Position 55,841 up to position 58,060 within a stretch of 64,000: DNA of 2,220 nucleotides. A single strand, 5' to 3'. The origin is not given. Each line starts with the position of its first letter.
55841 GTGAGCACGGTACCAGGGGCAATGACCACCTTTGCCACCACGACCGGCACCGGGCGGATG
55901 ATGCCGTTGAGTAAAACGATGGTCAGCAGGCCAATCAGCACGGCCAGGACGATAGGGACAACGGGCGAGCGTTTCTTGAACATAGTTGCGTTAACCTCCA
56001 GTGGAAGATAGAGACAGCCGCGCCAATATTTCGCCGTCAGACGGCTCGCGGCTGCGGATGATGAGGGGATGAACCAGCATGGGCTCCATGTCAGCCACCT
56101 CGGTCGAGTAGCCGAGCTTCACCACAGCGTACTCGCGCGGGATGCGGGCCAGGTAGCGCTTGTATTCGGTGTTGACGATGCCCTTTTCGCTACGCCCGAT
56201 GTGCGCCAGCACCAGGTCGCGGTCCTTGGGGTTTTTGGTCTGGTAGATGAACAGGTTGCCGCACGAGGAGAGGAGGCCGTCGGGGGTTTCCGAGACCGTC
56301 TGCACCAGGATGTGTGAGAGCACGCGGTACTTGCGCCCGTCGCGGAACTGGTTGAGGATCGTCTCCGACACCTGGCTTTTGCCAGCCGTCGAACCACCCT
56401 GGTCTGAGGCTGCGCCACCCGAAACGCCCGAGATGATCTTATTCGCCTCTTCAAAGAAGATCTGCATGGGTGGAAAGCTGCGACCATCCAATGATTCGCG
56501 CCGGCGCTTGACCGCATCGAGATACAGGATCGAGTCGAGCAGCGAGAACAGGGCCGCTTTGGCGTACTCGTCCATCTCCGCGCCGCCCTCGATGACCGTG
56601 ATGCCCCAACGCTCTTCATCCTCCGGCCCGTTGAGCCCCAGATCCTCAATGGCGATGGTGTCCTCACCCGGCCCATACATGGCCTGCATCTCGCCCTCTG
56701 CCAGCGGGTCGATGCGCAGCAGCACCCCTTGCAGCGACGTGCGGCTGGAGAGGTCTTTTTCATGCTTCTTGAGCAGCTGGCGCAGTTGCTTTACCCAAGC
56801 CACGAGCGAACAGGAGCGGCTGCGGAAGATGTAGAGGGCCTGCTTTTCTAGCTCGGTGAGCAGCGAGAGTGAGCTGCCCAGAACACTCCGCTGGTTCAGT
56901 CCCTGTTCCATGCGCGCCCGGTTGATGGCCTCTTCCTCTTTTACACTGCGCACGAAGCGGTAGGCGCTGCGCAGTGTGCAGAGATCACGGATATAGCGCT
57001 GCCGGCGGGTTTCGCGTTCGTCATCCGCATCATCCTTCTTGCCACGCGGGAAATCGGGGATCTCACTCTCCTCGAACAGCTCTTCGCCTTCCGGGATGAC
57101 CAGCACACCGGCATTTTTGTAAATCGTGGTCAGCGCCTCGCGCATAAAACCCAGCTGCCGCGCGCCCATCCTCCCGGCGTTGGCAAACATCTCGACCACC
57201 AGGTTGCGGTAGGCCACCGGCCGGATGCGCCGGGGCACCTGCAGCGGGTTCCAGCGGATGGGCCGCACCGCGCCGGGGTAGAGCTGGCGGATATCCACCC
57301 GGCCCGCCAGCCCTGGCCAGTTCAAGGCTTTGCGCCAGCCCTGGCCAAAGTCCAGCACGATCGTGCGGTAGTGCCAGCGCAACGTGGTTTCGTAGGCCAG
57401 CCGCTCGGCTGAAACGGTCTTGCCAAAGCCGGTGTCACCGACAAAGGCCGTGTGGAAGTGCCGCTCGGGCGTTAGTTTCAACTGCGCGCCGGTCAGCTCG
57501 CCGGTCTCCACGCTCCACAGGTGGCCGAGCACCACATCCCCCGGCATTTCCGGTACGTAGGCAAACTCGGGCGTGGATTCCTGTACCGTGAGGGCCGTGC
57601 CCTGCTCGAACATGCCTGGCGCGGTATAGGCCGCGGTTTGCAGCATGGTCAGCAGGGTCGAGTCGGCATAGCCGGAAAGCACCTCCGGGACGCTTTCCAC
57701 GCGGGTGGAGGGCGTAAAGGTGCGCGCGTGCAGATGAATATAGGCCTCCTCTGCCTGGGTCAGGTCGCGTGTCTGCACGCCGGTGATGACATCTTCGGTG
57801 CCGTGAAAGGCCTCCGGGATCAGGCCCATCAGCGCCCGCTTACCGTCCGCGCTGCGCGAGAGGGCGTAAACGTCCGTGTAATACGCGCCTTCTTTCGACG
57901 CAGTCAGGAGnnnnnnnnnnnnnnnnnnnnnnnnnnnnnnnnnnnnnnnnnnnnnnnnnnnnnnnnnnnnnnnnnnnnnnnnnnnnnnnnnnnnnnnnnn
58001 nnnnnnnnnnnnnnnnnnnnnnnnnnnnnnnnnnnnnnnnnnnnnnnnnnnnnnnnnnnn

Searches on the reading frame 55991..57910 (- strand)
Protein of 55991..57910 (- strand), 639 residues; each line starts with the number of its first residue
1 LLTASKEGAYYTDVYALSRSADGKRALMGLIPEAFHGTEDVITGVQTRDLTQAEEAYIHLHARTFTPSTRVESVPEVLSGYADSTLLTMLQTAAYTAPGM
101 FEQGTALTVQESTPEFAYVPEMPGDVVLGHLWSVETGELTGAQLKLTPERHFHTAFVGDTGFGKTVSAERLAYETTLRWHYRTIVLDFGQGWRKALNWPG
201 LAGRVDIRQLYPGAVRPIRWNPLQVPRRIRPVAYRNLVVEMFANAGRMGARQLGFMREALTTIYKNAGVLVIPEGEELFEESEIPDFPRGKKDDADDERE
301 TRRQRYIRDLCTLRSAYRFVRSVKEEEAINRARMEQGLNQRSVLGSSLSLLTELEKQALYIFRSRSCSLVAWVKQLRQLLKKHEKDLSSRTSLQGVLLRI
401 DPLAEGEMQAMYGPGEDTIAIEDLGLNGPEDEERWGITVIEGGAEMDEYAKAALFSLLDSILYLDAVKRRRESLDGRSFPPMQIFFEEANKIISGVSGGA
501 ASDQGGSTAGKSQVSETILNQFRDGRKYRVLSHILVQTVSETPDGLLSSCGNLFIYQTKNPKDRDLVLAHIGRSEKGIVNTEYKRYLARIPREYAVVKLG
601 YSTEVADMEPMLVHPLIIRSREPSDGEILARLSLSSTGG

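Call 103: predict_structure(alignment_id=A6)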
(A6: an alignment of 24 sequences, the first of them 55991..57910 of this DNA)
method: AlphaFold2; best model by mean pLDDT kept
length: 639 residues; sequences in the alignment: 24
mean_pLDDT: 62.7   pTM: 0.67
mean pLDDT of the five models: 62.7, 60.9, 60.7, 51.9, 46.9
residues with pLDDT >= 90: 136; 70-90: 163; 50-70: 71; < 50: 269
segments of 3 or more residues with pLDDT < 50: 1-50, 53-146, 149-164, 474-483, 485-487, 498-512, 532-541, 550-615, 635-639
pLDDT, mean of each block of 10 residues (from residue 1): 28 39 44 31 32 47 32 28 27 26 23 28 42 34 46 37 54 72 76 82 87 84 92 93 86 94 96 88 82 78 94 95 97 92 96 96 94 95 91 92 87 81 78 79 80 86 78 50 52 58 34 60 62 45 53 39 41 29 28 25 36 53 78 51
secondary structure, 60 per line:
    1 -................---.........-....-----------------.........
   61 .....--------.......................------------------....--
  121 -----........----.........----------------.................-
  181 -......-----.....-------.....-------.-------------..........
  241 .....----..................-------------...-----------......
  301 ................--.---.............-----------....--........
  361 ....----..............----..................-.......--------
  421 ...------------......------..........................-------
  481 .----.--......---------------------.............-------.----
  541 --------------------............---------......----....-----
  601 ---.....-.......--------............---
elements in order: H2-17 H21-29 H31-34 H52-65 H74-96 H115-118 E126-133 E138-146 H163-179 E182-187 H193-197 E205-209 H231-245 H250-267 H295-316 H323-335 H353-364 H369-382 H387-404 H406-412 E436-441 H448-473 H489-494 H516-528 H561-572 H582-587 H592-595 H604-608 H610-616 H625-636

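Call 106: fold_search(model_id=the predicted structure, library=pdb)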
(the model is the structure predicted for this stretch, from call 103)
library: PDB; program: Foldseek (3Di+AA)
matches with E <= 10: 230; with E <= 0.001: 37
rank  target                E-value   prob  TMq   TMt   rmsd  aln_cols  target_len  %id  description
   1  7es4                  1.0e-06  1.00  0.35  0.56   7.9       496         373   13  the crystral structure of DndH-C-domain (released 2022-05-11)
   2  9x1m_A                2.6e-06  1.00  0.28  0.31  13.6       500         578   13  The cryo-EM structure of HerA-NurA complex with AMPPNP and dsDNA from Thermococcus kodakarensis (released 2026-02-04)
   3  4d2i_A                5.2e-06  1.00  0.30  0.39   9.6       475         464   13  Crystal structure of the HerA hexameric DNA translocase from Sulfolobus solfataricus bound to AMP-PNP (released 2014-12-03)
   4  8j4u_R                5.8e-06  1.00  0.35  0.41  13.0       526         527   13  Structure of HerA-Sir2 complex from Escherichia coli Nezha system (released 2024-01-03)
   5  8dol_D                7.4e-06  1.00  0.35  0.41  11.2       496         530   11  Mechanism of regulation of the Helicobacter pylori Cagbeta ATPase by CagZ (released 2023-02-15)
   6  8j4u_P                8.6e-06  1.00  0.36  0.40  12.4       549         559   14  Structure of HerA-Sir2 complex from Escherichia coli Nezha system (released 2024-01-03)
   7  4ag6_A                1.5e-05  1.00  0.37  0.59   9.3       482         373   13  Structure of VirB4 of Thermoanaerobacter pseudethanolicus (released 2012-07-04)
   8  8zis_A                2.6e-05  1.00  0.33  0.37  12.8       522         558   14  HerA Hexamer (released 2025-03-12)
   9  8xaw_D                2.9e-05  1.00  0.34  0.38  13.4       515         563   15  Cryo-EM structure of an anti-phage defense complex bound to AMPPNP and DNA at state 1 (released 2024-06-05)
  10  4d2i_B                4.5e-05  1.00  0.30  0.40  10.3       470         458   12  Crystal structure of the HerA hexameric DNA translocase from Sulfolobus solfataricus bound to AMP-PNP (released 2014-12-03)
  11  8xav_E                4.5e-05  1.00  0.34  0.38  13.2       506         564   16  Cryo-EM structure of an anti-phage defense complex (released 2024-06-05)
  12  8xau_A                7.4e-05  1.00  0.31  0.34  15.4       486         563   16  Cryo-EM structure of HerA (released 2024-06-05)
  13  1e9s_E                7.8e-05  1.00  0.31  0.44   9.5       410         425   15  Bacterial conjugative coupling protein TrwBdeltaN70. Unbound monoclinic form. (released 2001-02-06)
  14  8xav_A                7.8e-05  1.00  0.36  0.39  12.6       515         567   15  Cryo-EM structure of an anti-phage defense complex (released 2024-06-05)
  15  1e9r_E                8.2e-05  1.00  0.35  0.51  11.1       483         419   13  Bacterial conjugative coupling protein TrwBdeltaN70. Trigonal form in complex with sulphate. (released 2001-02-06)
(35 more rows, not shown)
